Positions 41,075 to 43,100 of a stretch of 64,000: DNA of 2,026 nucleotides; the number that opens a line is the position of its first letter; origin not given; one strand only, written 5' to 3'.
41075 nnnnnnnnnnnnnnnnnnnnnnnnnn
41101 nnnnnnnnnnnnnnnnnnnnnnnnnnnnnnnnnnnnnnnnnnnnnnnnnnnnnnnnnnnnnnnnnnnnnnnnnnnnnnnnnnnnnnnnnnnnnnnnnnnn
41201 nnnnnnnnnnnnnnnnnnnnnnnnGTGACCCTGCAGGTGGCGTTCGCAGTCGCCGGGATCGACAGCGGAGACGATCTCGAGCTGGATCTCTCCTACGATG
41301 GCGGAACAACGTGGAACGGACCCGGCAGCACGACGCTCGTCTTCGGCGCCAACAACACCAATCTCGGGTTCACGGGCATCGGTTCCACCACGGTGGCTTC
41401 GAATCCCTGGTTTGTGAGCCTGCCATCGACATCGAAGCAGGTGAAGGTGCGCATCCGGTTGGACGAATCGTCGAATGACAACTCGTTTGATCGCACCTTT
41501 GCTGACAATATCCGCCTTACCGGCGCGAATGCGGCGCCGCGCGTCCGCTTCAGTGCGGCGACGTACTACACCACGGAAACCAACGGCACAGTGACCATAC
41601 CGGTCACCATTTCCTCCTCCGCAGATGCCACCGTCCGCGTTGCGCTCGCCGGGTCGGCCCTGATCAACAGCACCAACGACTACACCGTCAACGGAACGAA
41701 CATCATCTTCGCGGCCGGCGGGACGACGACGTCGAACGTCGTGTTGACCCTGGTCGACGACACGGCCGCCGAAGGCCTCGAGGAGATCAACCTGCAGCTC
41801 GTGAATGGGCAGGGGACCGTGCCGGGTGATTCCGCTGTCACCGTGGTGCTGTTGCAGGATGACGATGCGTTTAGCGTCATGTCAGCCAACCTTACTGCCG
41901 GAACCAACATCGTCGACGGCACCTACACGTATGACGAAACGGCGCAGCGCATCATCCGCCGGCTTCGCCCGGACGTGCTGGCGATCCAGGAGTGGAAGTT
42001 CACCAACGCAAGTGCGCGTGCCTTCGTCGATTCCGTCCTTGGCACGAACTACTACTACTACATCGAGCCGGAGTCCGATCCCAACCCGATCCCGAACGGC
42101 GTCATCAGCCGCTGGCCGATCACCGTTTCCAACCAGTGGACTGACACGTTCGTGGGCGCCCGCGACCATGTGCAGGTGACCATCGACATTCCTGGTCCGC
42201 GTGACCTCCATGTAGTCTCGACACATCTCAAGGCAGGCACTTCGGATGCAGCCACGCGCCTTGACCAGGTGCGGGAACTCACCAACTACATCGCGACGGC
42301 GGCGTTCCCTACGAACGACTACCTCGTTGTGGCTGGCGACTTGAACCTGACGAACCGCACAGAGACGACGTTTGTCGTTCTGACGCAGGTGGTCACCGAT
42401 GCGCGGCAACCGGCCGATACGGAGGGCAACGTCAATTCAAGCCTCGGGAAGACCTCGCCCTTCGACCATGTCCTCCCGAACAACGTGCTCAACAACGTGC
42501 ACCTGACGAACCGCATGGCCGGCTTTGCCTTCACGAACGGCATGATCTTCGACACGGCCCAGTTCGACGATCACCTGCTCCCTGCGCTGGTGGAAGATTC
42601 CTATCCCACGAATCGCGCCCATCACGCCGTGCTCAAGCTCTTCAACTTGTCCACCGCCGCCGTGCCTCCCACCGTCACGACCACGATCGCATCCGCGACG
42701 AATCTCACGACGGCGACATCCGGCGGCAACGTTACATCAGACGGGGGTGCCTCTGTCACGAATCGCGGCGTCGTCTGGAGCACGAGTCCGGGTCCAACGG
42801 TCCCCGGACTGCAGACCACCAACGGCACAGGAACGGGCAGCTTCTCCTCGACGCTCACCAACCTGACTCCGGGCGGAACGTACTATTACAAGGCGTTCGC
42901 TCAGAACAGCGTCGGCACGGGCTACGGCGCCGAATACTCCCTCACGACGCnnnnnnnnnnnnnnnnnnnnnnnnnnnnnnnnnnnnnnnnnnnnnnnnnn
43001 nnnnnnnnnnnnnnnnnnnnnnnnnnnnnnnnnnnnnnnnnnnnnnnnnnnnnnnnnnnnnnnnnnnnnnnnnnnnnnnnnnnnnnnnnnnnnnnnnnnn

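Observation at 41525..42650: Calx-beta + EEP (DNase I-like) nuclease/phosphatase cassette embedded in giant protein 2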

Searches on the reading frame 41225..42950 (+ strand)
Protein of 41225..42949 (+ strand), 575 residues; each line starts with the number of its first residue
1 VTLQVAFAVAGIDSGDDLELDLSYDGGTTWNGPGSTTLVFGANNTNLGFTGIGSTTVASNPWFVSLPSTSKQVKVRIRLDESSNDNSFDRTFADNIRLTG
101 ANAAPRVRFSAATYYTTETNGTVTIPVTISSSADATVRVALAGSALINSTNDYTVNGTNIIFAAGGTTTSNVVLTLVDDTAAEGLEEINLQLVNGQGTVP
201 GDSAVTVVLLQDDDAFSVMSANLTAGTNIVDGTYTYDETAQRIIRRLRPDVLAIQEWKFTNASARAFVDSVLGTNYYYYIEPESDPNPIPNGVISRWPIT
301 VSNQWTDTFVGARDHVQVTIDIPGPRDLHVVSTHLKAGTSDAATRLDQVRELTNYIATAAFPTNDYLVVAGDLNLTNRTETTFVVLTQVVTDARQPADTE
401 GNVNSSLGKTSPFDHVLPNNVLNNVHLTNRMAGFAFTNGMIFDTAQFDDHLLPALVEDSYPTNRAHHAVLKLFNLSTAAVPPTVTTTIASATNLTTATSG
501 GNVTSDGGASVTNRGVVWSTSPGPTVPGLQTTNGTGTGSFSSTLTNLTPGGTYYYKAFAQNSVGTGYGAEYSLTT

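Call 3: search_protein_families(library=pfam, proteins=[window:41225-42950:+], max_evalue=1)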
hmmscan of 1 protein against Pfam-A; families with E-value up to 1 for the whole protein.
window:41225-42950:+ (575 aa): 5 families
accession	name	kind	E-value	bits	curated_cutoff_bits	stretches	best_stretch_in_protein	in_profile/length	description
PF03372.29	Exo_endo_phos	-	4.3e-10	40.2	24.5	1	241-420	23-204/225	Endonuclease/Exonuclease/phosphatase family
PF03160.20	Calx-beta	-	1.5e-06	28.7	27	1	102-213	3-118/119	Calx-beta domain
PF22669.2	Exo_endo_phos2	-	0.00068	19.7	27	1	312-382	114-187/288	Endonuclease/Exonuclease/phosphatase family 2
PF16656.11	Pur_ac_phosph_N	-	0.0057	17.6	30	1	530-575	47-93/93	Purple acid Phosphatase, N-terminal domain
PF00041.27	fn3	-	0.13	13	25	1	533-566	47-75/84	Fibronectin type III domain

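Call 10: search_protein_families(library=ncbifam, proteins=[window:41225-42949:+], max_evalue=0.01)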
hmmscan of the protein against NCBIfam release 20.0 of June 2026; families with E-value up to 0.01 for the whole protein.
window:41225-42949:+ (575 aa): 2 families
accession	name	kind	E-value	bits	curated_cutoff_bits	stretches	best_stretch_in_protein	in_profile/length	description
TIGR03395.1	sphingomy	equivalog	3.7e-06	26.6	248.2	1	293-387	97-202/286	sphingomyelin phosphodiesterase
NF049889.1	AlphArabdaseBT0360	equivalog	0.00048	18.8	600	1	485-574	38-128/639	arabinan endo-1,5-alpha-L-arabinosidase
